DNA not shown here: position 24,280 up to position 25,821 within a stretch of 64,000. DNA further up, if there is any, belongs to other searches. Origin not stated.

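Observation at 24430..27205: kaiC-like ATPase operonically coupled to a CheB-like / cNMP-binding / Crp-HTH fusion protein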

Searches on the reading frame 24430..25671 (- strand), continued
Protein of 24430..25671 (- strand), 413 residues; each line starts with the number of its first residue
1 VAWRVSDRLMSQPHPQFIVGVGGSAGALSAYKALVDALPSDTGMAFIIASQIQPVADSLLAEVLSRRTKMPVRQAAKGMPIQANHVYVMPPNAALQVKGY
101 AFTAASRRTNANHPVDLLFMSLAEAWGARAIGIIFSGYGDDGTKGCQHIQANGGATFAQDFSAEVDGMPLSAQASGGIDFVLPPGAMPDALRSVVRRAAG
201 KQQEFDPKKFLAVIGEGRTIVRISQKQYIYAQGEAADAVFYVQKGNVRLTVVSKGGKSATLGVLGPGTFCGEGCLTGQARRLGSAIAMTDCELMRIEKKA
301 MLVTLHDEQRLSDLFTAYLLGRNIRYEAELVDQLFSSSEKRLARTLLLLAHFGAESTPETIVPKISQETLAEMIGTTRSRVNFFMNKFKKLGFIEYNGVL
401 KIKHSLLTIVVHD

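Call 27: search_solved_structures(query=window:24430-25644:-, max_evalue=0.001, show_alignments=4)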
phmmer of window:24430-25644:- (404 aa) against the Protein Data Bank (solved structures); distinct sequences matched with E-value up to 0.001: 64 (the best 60 are shown).
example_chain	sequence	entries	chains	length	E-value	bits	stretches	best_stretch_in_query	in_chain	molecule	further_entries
3r6s_A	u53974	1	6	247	1.7e-16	63.6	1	172-389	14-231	transcription regulator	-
6ymz_A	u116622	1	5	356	3.6e-16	62.5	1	8-174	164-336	Protein-glutamate methylesterase/protein-glutamine glutaminase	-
3sft_A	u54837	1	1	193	1.6e-15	60.4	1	9-183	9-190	Chemotaxis response regulator protein-glutamate methylesterase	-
4byy_A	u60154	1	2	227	1.6e-15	60.3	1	187-389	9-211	TRANSCRIPTIONAL REGULATOR, CRP/FNR FAMILY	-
4cyd_A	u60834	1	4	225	2e-15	60.1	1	190-389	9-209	PROBABLE TRANSCRIPTION REGULATOR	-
3d0s_A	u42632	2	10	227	1.7e-14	57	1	191-389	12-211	TRANSCRIPTIONAL REGULATORY PROTEIN | PROBABLE TRANSCRIPTIONAL REGULATORY PROTEIN (PROBABLY CRP/ FNR-FAMILY)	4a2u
3mzh_A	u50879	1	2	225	1.8e-14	56.9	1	191-389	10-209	PROBABLE TRANSCRIPTIONAL REGULATORY PROTEIN (PROBABLY CRP/FNR-FAMILY)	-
3h3u_A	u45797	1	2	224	1.8e-14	56.9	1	191-389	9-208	PROBABLE TRANSCRIPTIONAL REGULATORY PROTEIN (PROBABLY CRP/FNR-FAMILY)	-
3i54_A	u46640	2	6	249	2.2e-14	56.7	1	190-389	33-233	Transcriptional regulator, Crp/Fnr family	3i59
1chd_A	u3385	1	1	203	6.3e-14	55.1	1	8-174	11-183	CHEB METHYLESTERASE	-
4ev0_A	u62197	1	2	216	2.8e-13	53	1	216-395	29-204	Transcription regulator, Crp family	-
1a2o_A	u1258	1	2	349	2.8e-13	53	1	8-174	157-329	CHEB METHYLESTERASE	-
7esg_A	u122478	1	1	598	1.9e-11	47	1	12-182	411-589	Glutathione S-transferase,Protein-glutamate methylesterase/protein-glutamine glutaminase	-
4i02_A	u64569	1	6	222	3.2e-11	46.2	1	215-389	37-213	Catabolite gene activator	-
1hw5_A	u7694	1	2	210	4.9e-11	45.6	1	215-389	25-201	CATABOLITE GENE ACTIVATOR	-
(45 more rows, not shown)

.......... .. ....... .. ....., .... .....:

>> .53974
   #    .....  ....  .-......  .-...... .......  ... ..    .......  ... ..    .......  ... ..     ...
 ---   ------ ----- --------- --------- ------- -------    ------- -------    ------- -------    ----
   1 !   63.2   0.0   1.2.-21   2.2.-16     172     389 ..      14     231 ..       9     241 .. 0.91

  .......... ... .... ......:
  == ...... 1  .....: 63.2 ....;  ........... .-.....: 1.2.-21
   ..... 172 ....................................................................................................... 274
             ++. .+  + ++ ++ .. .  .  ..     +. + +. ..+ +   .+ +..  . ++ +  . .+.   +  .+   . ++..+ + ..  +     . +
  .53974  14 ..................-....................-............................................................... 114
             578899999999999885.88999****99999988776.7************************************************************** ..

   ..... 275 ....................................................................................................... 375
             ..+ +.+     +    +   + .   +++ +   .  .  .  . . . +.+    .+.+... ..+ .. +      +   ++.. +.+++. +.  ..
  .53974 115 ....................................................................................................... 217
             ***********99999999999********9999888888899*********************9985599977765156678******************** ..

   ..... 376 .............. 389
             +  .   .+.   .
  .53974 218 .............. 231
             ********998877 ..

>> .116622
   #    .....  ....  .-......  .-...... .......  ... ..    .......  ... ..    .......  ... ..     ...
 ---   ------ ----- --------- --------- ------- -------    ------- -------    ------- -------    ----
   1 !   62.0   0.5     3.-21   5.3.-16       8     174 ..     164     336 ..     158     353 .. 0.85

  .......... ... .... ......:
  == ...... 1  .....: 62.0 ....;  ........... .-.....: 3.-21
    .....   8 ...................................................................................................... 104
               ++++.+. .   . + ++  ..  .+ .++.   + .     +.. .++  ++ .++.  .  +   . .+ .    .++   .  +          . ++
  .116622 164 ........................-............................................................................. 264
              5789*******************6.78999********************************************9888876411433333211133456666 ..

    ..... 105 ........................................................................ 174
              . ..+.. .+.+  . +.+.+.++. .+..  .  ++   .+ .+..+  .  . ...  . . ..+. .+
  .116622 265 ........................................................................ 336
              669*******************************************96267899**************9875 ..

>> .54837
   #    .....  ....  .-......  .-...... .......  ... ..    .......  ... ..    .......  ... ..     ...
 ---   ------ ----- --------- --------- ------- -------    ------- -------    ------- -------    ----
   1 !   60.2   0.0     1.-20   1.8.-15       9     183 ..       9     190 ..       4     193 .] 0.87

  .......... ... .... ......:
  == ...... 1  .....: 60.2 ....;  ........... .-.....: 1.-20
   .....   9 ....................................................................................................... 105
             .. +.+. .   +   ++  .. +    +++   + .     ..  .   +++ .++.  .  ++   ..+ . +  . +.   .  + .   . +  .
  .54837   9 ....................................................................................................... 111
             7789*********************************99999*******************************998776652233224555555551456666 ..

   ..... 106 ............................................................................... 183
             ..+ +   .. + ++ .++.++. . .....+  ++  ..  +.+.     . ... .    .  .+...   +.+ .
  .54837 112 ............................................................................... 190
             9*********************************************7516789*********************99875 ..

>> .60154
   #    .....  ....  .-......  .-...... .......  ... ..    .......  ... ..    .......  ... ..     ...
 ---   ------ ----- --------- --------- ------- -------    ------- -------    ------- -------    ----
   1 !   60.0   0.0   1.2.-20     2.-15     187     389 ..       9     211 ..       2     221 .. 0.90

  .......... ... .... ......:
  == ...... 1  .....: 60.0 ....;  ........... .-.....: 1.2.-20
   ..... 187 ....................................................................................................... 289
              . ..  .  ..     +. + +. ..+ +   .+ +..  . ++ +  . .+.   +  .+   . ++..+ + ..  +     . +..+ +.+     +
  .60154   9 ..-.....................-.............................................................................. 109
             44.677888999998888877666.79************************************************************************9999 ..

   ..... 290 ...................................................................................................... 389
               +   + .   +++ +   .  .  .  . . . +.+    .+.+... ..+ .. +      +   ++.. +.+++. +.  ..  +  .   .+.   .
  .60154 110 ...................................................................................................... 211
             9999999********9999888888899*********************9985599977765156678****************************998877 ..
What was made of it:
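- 25099..25617 (-): Receiver-less CheB-like domain. The triad positions read Ser15-Gln42-Asp132, so the catalytic His is replaced by Gln. Alignment to CheB structures 6ymz and 1chd (call 27).
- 24766..25011 (-): cNMP-binding-fold beta-barrel with an atypical phosphate-binding cassette (FCGEGC...RRLGSA). Alignment to GlxR (call 27).
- Closest known: CRP/GlxR/NtcA-type Crp-Fnr regulators. Different: The cAMP-contacting Ser/Thr after the conserved Arg is replaced by Leu/Met (call 27), so the effector is unknown.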

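Call 56: search_protein_families(library=padloc, proteins=[window:24430-25644:-], max_evalue=0.001)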
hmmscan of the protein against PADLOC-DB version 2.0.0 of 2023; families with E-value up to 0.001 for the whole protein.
window:24430-25644:- (404 aa): 0 families

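Call 65: predict_structure(alignment_id=A3)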
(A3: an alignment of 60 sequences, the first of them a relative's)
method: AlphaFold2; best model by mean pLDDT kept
length: 404 residues; sequences in the alignment: 60
mean_pLDDT: 73.9   pTM: 0.48
mean pLDDT of the five models: 73.9, 68.2, 65.9, 65.1, 62.6
residues with pLDDT >= 90: 50; 70-90: 222; 50-70: 82; < 50: 50
segments of 3 or more residues with pLDDT < 50: 44-47, 99-102, 146-170, 188-193, 345-347
pLDDT, mean of each block of 10 residues (from residue 1): 74 63 73 86 54 80 88 91 78 73 70 82 64 63 52 38 40 55 55 59 71 90 92 91 84 85 77 90 90 80 79 71 80 85 57 73 86 89 81 78 56
secondary structure, 60 per line:
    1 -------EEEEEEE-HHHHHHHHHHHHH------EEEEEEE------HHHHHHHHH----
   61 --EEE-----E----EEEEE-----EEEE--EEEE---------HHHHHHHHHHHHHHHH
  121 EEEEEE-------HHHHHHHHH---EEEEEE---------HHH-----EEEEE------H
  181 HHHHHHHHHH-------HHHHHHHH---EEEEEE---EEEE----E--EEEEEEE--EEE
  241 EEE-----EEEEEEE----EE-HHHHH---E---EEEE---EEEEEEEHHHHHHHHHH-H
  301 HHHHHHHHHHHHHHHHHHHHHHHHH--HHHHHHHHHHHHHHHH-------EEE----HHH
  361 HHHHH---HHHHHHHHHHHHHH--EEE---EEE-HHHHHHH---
elements in order: E8-14 H16-28 E35-41 H48-56 E63-65 E76-80 E86-89 E92-95 H105-120 E121-126 H134-142 E146-151 E169-173 H180-190 H198-205 E209-214 E218-221 E229-235 E238-243 E249-255 H263-267 E275-278 E282-288 H289-298 H300-325 H328-343 E351-353 H358-365 H369-382 E385-387 E391-393 H395-401
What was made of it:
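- On Crp/Fnr transcription factors: The AF2 model has a helix at 300-325 and an HTH (call 65).
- A multimer prediction was not available and the AF2 monomer is only moderate (pLDDT 73.9, call 65).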

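Call 68: fold_search(model_id=the predicted structure, library=pdb)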
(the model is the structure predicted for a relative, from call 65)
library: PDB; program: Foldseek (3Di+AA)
matches with E <= 10: 1686; with E <= 0.001: 649
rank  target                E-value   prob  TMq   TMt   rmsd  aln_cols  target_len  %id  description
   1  3d0s_A                5.8e-17  1.00  0.30  0.52  14.9       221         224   24  cAMP receptor protein from m.tuberculosis, cAMP-free form (released 2009-02-03)
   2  3r6s_A                1.1e-16  1.00  0.30  0.53  14.6       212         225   25  Crystal structure of GlxR transcription factor from Corynebacterium glutamicum with cAMP (released 2012-03-28)
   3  3i54_C                2.1e-16  1.00  0.30  0.56  14.8       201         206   24  Crystal structure of MtbCRP in complex with cAMP (released 2009-09-08)
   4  3h3u_A                3.1e-16  1.00  0.29  0.52  15.1       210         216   25  Crystal structure of CRP (cAMP receptor Protein) from Mycobacterium tuberculosis (released 2010-02-02)
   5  3mzh_A                4.5e-16  1.00  0.30  0.52  14.8       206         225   24  Crystal structure of cAMP receptor protein from mycobacterium tuberculosis in complex with cAMP and its DNA binding el (released 2011-06-08)
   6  4byy_A                4.7e-16  1.00  0.30  0.50  14.3       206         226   25  Apo GlxR (released 2014-07-30)
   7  4cyd_A                5.3e-16  1.00  0.30  0.52  14.6       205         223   24  GlxR bound to cAMP (released 2014-12-17)
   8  3r6s_C                6.0e-16  1.00  0.30  0.52  14.7       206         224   25  Crystal structure of GlxR transcription factor from Corynebacterium glutamicum with cAMP (released 2012-03-28)
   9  4ev0_A                8.0e-16  1.00  0.31  0.54  11.3       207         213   26  Crystal Structure of Thermus thermophilus Catabolite Activator Protein (released 2012-06-20)
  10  3i54_A                9.0e-16  1.00  0.28  0.49  15.1       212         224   24  Crystal structure of MtbCRP in complex with cAMP (released 2009-09-08)
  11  3i59_A                9.5e-16  1.00  0.28  0.51  15.1       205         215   24  Crystal structure of MtbCRP in complex with N6-cAMP (released 2009-09-08)
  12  4a2u_H                1.1e-15  1.00  0.30  0.52  14.7       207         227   24  CRP(CAP) from Myco. Tuberculosis, with cAMP (released 2012-10-10)
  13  4ev0_D                1.4e-15  1.00  0.32  0.56  11.6       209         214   28  Crystal Structure of Thermus thermophilus Catabolite Activator Protein (released 2012-06-20)
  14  3i54_D                1.6e-15  1.00  0.30  0.50  15.0       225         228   24  Crystal structure of MtbCRP in complex with cAMP (released 2009-09-08)
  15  4a2u_F                2.1e-15  1.00  0.30  0.51  14.6       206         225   24  CRP(CAP) from Myco. Tuberculosis, with cAMP (released 2012-10-10)
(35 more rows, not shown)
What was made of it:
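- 24766..25011 (-): Foldseek hits to MtbCRP, GlxR and CAP (call 68).
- On Crp/Fnr transcription factors: Foldseek top hits are MtbCRP, GlxR and CAP, probability 1.00 (call 68).
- Tried and rejected: It confirms the folds but says nothing about coupling (calls 65, 68).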
